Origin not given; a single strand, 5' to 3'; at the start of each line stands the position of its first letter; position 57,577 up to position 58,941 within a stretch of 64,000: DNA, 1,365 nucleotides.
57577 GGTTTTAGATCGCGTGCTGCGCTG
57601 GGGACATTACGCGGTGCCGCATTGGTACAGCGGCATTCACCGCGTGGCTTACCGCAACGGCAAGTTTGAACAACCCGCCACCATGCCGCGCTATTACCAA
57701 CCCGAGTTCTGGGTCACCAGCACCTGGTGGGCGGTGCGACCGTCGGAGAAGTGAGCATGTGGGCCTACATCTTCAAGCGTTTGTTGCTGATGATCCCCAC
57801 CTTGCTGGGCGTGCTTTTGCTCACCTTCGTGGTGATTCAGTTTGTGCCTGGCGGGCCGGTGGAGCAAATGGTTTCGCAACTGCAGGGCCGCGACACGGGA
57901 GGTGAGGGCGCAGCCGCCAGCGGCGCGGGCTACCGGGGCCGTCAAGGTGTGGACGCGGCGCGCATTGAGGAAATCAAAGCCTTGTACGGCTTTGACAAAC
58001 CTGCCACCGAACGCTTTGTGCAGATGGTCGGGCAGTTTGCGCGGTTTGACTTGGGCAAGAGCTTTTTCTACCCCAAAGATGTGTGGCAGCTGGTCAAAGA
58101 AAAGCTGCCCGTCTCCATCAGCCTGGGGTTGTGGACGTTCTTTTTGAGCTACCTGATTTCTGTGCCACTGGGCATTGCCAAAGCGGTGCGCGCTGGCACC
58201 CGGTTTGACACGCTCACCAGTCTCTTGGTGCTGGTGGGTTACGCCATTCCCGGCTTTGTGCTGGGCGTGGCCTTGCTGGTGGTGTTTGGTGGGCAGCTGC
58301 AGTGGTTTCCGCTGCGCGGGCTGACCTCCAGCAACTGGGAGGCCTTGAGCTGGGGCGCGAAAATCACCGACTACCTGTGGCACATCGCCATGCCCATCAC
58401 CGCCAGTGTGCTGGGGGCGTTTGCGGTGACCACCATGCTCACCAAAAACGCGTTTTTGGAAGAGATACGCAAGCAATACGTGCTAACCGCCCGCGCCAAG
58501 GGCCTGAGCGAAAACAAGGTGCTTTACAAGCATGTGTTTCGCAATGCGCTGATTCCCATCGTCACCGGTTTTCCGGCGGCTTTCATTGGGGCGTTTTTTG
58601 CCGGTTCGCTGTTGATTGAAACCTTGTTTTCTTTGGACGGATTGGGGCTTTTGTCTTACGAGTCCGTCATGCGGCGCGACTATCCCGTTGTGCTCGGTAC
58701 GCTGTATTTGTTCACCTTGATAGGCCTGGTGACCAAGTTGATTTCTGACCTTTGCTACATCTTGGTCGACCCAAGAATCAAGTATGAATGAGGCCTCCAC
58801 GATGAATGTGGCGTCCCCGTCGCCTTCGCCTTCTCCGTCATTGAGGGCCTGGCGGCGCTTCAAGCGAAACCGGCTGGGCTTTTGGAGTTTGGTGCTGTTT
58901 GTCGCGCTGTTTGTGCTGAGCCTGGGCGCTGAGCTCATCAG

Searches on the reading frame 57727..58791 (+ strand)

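Call 76: search_protein_families(library=pfam, proteins=[window:57727-58791:+], max_evalue=0.00001)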
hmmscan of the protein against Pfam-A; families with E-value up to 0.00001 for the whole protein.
window:57727-58791:+ (354 aa): 1 family
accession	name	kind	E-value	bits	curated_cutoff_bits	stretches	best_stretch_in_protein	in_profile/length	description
PF00528.27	BPD_transp_1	-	2.4e-32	112.6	26.4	1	146-352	2-183/184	Binding-protein-dependent transport system inner membrane component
